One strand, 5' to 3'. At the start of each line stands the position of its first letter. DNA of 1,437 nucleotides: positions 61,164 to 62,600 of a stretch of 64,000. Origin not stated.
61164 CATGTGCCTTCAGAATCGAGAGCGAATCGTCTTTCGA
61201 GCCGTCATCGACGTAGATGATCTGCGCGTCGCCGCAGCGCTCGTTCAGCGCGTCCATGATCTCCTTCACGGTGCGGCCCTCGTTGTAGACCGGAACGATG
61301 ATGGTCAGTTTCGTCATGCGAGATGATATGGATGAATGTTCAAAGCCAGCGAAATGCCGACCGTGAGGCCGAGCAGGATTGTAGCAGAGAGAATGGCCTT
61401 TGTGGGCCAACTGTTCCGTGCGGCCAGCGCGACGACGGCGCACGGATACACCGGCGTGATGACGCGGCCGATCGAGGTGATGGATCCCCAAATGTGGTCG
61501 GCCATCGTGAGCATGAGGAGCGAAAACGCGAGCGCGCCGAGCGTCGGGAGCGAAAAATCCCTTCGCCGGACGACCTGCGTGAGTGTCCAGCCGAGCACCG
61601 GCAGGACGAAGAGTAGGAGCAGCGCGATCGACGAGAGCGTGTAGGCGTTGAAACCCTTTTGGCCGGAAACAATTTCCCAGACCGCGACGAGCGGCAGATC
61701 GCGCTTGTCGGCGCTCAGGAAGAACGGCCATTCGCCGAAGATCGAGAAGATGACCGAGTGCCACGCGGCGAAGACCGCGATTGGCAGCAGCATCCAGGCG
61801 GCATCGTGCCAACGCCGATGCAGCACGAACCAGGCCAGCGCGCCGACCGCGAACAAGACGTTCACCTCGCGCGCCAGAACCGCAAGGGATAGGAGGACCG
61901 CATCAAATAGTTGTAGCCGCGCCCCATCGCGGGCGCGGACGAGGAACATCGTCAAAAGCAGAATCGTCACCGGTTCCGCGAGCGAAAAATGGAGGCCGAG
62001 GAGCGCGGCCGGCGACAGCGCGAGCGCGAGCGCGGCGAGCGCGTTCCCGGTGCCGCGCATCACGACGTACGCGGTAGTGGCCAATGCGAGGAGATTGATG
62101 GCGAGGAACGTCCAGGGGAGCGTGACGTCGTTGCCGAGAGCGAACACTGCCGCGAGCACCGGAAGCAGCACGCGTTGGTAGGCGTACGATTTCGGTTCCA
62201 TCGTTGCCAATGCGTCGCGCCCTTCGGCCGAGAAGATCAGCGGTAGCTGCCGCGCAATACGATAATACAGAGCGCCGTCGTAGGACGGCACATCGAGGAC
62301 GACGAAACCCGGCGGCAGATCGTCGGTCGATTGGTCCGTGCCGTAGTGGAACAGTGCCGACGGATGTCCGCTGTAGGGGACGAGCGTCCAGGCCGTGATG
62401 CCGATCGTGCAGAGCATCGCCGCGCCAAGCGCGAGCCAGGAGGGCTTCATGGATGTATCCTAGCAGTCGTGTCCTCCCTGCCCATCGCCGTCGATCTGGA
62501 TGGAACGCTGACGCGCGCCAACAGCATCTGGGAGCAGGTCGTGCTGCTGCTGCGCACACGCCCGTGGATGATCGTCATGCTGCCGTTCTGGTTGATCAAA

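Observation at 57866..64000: Arabinogalactan-like module: GalE-like / glf / coupled GT2, plus GT2 / membrane protein / HAD-UbiA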

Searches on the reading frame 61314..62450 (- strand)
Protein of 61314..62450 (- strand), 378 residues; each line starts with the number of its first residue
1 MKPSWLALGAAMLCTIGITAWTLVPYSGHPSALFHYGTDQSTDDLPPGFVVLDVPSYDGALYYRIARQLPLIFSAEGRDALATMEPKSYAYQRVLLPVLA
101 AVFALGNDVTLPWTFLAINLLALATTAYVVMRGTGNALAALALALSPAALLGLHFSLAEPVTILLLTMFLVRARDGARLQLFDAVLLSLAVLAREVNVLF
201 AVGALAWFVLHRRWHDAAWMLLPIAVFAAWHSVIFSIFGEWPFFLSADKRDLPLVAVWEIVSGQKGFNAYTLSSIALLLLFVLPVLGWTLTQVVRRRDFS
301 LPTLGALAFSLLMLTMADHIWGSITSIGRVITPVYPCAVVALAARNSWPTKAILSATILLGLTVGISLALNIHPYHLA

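Call 3: search_protein_families(library=pfam, proteins=[window:61314-62450:-], max_evalue=0.01)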
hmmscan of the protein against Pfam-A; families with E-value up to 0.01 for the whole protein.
window:61314-62450:- (378 aa): 0 families

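Call 5: search_protein_families(library=ncbifam, proteins=[window:61314-62450:-], max_evalue=0.01)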
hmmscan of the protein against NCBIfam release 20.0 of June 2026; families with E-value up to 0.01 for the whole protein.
window:61314-62450:- (378 aa): 1 family
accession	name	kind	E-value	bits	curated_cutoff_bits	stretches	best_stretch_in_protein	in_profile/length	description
NF046093.1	AZOBR_p60025_fam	subfamily_domain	4.6e-30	104.6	150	1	4-228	5-231/232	AZOBR_p60025 family cell surface glycopolymer formation protein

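Call 44: find_homologous_proteins(query=window:61314-62450:-, max_evalue=0.001)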
Query window:61314-62450:- (378 aa): 196 proteins with E <= 0.001 among 8000 candidates; the best 120 are listed.
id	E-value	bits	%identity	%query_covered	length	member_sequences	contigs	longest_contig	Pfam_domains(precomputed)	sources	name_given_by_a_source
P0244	4.3e-240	814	100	100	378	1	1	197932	-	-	-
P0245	2.3e-200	684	82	100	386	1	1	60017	-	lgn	-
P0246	1.8e-160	552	69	100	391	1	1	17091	-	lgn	-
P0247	2.3e-149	516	66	100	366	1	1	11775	-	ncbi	-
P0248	3.0e-148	512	66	100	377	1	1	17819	-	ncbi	-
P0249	5.7e-105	370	52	98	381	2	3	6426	-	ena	-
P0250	3.7e-100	354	51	94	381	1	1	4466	-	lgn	-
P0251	1.9e-99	352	51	96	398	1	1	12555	-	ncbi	-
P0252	9.4e-99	349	50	98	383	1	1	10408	-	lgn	-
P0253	2.7e-98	348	52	96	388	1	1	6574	-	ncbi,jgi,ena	-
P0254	2.8e-98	348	49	98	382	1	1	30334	-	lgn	-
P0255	3.7e-97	344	49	100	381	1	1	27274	-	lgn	-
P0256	9.6e-97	343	52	94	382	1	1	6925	-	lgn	-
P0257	2.0e-96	342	50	95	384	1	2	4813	-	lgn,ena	-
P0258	9.2e-96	339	52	100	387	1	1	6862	-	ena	-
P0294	9.1e-91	323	48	95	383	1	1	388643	-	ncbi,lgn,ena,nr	ncbi:MAG: hypothetical protein G01um101425_107 [Candidatus Peregrinibacteria bacterium Gr01-1014_25]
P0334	4.4e-87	311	47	94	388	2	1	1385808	-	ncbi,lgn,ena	-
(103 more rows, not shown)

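Call 45: find_encoding_contigs(protein=P0334, flank=8000, max_places=1)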
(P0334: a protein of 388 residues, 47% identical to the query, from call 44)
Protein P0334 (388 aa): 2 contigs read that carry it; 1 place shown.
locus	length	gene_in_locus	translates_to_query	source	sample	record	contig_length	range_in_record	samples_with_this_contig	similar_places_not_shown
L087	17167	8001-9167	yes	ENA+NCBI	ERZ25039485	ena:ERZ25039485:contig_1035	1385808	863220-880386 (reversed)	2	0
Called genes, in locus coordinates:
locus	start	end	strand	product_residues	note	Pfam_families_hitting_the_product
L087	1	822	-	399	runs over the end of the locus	-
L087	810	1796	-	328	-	PF00535:Glycos_transf_2, PF13641:Glyco_tranf_2_3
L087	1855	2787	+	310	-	PF00106:adh_short, PF01073:3Beta_HSD, PF01370:Epimerase, PF02719:Polysacc_synt_2 (weak), PF04321:RmlD_sub_bind, PF13561:adh_short_C2 (weak), PF16363:GDP_Man_Dehyd, PF07993:NAD_binding_4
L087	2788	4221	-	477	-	PF00070:Pyr_redox (faint), PF00890:FAD_binding_2 (weak), PF01266:DAO (faint), PF01494:FAD_binding_3 (weak), PF01593:Amino_oxidase, PF03486:HI0933_like (faint), PF12831:FAD_oxidored, PF13450:NAD_binding_8, +1 more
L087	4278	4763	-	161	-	PF04138:GtrA_DPMS_TM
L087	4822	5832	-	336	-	PF01370:Epimerase, PF02719:Polysacc_synt_2 (weak), PF05368:NmrA, PF01073:3Beta_HSD, PF07993:NAD_binding_4, PF13460:NAD_binding_10, PF16363:GDP_Man_Dehyd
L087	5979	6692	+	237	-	PF13489:Methyltransf_23, PF13847:Methyltransf_31 (faint), PF08241:Methyltransf_11, PF13649:Methyltransf_25 (weak)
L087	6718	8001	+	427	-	PF03446:NAD_binding_2 (weak), PF03721:UDPG_MGDP_dh_N, PF00984:UDPG_MGDP_dh, PF03720:UDPG_MGDP_dh_C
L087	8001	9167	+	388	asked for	-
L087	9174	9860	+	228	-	PF00535:Glycos_transf_2, PF13641:Glyco_tranf_2_3 (weak)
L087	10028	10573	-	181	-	PF00132:Hexapep, PF14602:Hexapep_2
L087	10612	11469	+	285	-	PF13489:Methyltransf_23 (weak), PF08241:Methyltransf_11, PF01209:Ubie_methyltran (weak), PF13649:Methyltransf_25, PF13847:Methyltransf_31 (weak)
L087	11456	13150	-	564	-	-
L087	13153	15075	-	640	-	PF01041:DegT_DnrJ_EryC1, PF00155:Aminotran_1_2 (weak), PF00535:Glycos_transf_2, PF13641:Glyco_tranf_2_3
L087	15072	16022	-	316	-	PF00535:Glycos_transf_2, PF10111:Glyco_tranf_2_2 (faint)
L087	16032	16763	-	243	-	PF00106:adh_short, PF08659:KR (weak), PF13561:adh_short_C2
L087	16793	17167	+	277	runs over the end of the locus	PF13292:DXP_synthase_N (faint), PF00456:Transketolase_N, PF00676:E1_dh (weak)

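Call 46: find_encoding_contigs(protein=P0294, flank=8000, max_places=1)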
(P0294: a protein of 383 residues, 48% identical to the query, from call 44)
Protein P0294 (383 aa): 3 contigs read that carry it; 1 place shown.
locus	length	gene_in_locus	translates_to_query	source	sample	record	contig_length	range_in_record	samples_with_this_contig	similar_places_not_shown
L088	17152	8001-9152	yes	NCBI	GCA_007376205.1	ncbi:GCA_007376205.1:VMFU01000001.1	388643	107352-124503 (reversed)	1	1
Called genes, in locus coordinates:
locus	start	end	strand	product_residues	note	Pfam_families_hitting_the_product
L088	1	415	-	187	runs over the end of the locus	PF01923:Cob_adeno_trans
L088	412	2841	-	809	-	PF01588:tRNA_bind, PF03483:B3_4, PF03484:B5, PF17759:tRNA_synthFbeta, PF03147:FDX-ACB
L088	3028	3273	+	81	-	-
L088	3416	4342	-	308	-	-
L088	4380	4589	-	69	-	PF00830:Ribosomal_L28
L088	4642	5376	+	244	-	PF02163:Peptidase_M50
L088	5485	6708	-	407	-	PF13579:Glyco_trans_4_4, PF13692:Glyco_trans_1_4, PF13524:Glyco_trans_1_2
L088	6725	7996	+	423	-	PF02737:3HCDH_N (faint), PF03446:NAD_binding_2 (weak), PF03721:UDPG_MGDP_dh_N, PF00984:UDPG_MGDP_dh, PF03720:UDPG_MGDP_dh_C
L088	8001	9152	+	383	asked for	-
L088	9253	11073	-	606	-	PF13522:GATase_6, PF13537:GATase_7, PF00733:Asn_synthase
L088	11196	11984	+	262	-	PF13489:Methyltransf_23 (weak), PF08241:Methyltransf_11, PF01209:Ubie_methyltran (weak), PF13649:Methyltransf_25, PF13847:Methyltransf_31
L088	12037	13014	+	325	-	PF00535:Glycos_transf_2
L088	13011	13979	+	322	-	PF01370:Epimerase, PF16363:GDP_Man_Dehyd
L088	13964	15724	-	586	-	-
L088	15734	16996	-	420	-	-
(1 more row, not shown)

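Call 47: find_encoding_contigs(protein=P0248, flank=10000, max_places=1)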
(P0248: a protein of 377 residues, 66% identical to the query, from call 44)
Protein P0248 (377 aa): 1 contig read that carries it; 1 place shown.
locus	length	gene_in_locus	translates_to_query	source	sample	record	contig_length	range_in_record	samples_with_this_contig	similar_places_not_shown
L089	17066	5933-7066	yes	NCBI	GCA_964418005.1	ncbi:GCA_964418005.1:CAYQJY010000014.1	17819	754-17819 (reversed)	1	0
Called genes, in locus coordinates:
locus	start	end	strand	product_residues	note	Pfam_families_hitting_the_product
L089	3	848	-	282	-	?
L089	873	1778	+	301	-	PF01073:3Beta_HSD, PF01370:Epimerase, PF02719:Polysacc_synt_2 (faint), PF04321:RmlD_sub_bind, PF16363:GDP_Man_Dehyd, PF07993:NAD_binding_4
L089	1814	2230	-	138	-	PF04138:GtrA_DPMS_TM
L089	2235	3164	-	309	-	PF01370:Epimerase, PF05368:NmrA, PF08659:KR (weak), PF01073:3Beta_HSD, PF07993:NAD_binding_4 (faint), PF13460:NAD_binding_10 (weak), PF16363:GDP_Man_Dehyd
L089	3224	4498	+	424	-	PF01210:NAD_Gly3P_dh_N (weak), PF03446:NAD_binding_2, PF03721:UDPG_MGDP_dh_N, PF00984:UDPG_MGDP_dh, PF03720:UDPG_MGDP_dh_C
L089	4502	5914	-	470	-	PF12710:HAD (faint), PF01040:UbiA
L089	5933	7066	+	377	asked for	-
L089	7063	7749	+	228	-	PF00535:Glycos_transf_2, PF13641:Glyco_tranf_2_3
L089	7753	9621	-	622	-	-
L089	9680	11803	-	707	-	-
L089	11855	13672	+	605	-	PF13522:GATase_6, PF13537:GATase_7, PF00733:Asn_synthase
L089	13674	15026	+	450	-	PF01943:Polysacc_synt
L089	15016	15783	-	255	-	PF02353:CMAS (weak), PF01209:Ubie_methyltran (weak), PF13489:Methyltransf_23, PF05175:MTS, PF13847:Methyltransf_31, PF08241:Methyltransf_11, PF08242:Methyltransf_12, PF13649:Methyltransf_25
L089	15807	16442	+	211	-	PF13489:Methyltransf_23, PF08241:Methyltransf_11, PF08242:Methyltransf_12 (weak), PF13649:Methyltransf_25 (weak), PF13847:Methyltransf_31 (weak)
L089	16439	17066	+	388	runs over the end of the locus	PF08323:Glyco_transf_5 (faint), PF13439:Glyco_transf_4, PF13477:Glyco_trans_4_2 (weak), PF13579:Glyco_trans_4_4, PF00534:Glycos_transf_1, PF13692:Glyco_trans_1_4, PF13524:Glyco_trans_1_2 (weak)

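Call 50: search_solved_structures(query=A2, max_evalue=10)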
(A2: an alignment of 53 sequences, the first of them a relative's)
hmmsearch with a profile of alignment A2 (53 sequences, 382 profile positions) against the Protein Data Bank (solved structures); distinct sequences matched with E-value up to 10: 1.
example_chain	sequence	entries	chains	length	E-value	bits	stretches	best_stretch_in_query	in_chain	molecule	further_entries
1osn_A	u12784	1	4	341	0.26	13.6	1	149-211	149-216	Thymidine kinase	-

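Call 56: predict_structure(alignment_id=A2)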
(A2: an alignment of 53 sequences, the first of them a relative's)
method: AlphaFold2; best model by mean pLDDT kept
length: 378 residues; sequences in the alignment: 53
mean_pLDDT: 93.5   pTM: 0.93
mean pLDDT of the five models: 93.5, 93.0, 92.9, 93.0, 92.4
residues with pLDDT >= 90: 319; 70-90: 43; 50-70: 16; < 50: 0
segments of 3 or more residues with pLDDT < 50: none
pLDDT, mean of each block of 10 residues (from residue 1): 88 98 98 95 92 95 96 96 89 97 96 98 98 97 97 96 98 89 98 95 97 97 98 94 70 90 90 92 97 97 97 87 65 94 97 98 95 95
secondary structure, 60 per line:
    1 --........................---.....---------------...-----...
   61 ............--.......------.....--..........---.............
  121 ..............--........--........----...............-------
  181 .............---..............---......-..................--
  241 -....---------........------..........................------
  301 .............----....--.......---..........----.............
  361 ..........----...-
elements in order: H3-26 H30-34 E50-52 H58-72 H75-81 H88-92 H95-104 H108-134 H137-144 H147-154 H159-173 H181-193 H197-210 H214-219 H221-238 H242-245 H255-262 H269-294 H301-313 H318-321 H324-330 H334-343 H348-370 E375-377

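Call 61: fold_search(model_id=the predicted structure, library=pdb)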
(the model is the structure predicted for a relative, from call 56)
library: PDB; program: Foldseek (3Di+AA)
matches with E <= 10: 281; with E <= 0.001: 0
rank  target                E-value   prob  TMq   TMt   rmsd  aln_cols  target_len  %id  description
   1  5ezm                  1.1e-03  1.00  0.45  0.35   9.5       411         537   16  Crystal Structure of ArnT from Cupriavidus metallidurans in the apo state (released 2016-02-17)
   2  5f15                  2.5e-03  1.00  0.50  0.38   7.0       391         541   14  Crystal Structure of ArnT from Cupriavidus metallidurans bound to Undecaprenyl phosphate (released 2016-02-17)
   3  6gxc_A                2.5e-03  1.00  0.50  0.30   9.8       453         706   13  Bacterial oligosaccharyltransferase PglB in complex with an inhibitory peptide and a reactive lipid-linked oligosaccha (released 2018-11-14)
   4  9s6s_A                3.9e-03  1.00  0.42  0.32   9.5       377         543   16  Ternary cryo-EM structure of human ALG9 with Dol25-PP-GlcNAc2Man6, Dol25-P-Man and Fab (released 2026-03-18)
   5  9dm5                  4.8e-03  1.00  0.36  0.36  13.7       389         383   13  Product-Bound mannosyltransferase PimE (released 2025-06-25)
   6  8agb_A                5.3e-03  1.00  0.47  0.31  12.2       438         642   12  Structure of yeast oligosaccharylransferase complex with lipid-linked oligosaccharide bound (released 2022-12-07)
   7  9s6u_A                6.6e-03  1.00  0.46  0.35   8.3       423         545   15  Ternary cryo-EM structure of human ALG9 with Dol25-PP-GlcNAc2Man8, Dol25-P-Man and Fab (released 2026-03-18)
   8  8if8_C                8.9e-03  0.96  0.33  0.24  14.8       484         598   13  Arabinosyltransferase AftA (released 2023-05-31)
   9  5gmy_A                1.3e-02  1.00  0.48  0.25  13.1       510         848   12  Crystal structure of the Archaeoglobus fulgidus oligosaccharyltransferase (O29867_ARCFU) tethered with an acceptor pep (released 2017-02-01)
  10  9s6r_A                1.5e-02  0.99  0.42  0.41  11.2       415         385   14  Ternary cryo-EM structure of yeast ALG3 with Dol25-PP-GlcNAc2Man5, Dol25-P-Man, and Fab (released 2026-03-18)
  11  7zlh_A                2.0e-02  0.99  0.42  0.28  11.1       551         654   10  Cryo-EM structure of C-mannosyltransferase CeDPY19, in apo state, bound to CMT2-Fab and anti-Fab nanobody (released 2023-01-11)
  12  8if8_B                2.1e-02  0.97  0.38  0.26  15.1       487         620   14  Arabinosyltransferase AftA (released 2023-05-31)
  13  8imx_U                2.3e-02  0.98  0.32  0.30  14.8       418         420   11  Cryo-EM structure of GPI-T with a chimeric GPI-anchored protein (released 2023-08-16)
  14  9s6t_A                2.8e-02  1.00  0.48  0.40   8.5       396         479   13  Ternary cryo-EM structure of chicken ALG12 with Dol25-PP-GlcNAc2Man7, Dol25-P-Man, and Fab (released 2026-03-18)
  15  6snh_X                4.6e-02  0.99  0.45  0.37   8.5       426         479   13  Cryo-EM structure of yeast ALG6 in complex with 6AG9 Fab and Dol25-P-Glc (released 2020-03-11)
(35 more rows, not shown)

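Call 80: search_protein_families(library=pfam, proteins=[window:61314-62450:-], max_evalue=5)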
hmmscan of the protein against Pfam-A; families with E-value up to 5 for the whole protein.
window:61314-62450:- (378 aa): 0 families
